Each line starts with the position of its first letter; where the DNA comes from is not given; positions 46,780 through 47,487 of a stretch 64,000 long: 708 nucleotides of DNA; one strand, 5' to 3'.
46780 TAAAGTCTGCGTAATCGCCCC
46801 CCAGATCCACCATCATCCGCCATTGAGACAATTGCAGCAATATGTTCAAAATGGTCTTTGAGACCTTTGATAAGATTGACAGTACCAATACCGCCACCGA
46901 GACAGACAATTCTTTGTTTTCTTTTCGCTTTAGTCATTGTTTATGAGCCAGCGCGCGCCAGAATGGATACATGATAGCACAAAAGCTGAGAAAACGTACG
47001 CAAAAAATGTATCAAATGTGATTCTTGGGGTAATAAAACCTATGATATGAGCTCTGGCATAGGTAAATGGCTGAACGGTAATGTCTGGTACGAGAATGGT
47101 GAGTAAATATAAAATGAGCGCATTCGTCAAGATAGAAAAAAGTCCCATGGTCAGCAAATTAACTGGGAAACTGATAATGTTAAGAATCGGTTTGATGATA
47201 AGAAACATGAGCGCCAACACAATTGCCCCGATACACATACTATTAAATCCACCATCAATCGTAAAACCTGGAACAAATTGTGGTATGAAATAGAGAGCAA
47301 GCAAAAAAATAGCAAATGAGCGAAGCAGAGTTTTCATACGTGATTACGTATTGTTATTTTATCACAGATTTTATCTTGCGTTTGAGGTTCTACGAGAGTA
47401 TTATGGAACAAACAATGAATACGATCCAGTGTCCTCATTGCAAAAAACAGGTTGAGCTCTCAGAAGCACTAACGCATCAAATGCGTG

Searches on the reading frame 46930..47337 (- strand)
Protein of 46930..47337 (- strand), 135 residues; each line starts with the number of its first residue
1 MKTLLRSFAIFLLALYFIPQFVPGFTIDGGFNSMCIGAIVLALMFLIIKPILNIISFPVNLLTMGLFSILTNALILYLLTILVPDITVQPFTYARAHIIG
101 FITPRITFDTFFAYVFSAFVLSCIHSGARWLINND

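Call 37: search_protein_families(library=pfam, proteins=[window:46930-47337:-], max_evalue=0.001)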
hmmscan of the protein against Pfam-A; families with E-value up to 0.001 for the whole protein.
window:46930-47337:- (135 aa): 1 family
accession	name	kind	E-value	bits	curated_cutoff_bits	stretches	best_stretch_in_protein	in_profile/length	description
PF04020.18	Phage_holin_4_2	-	1.4e-18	67.8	28.8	1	5-94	4-92/105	Mycobacterial 4 TMS phage holin, superfamily IV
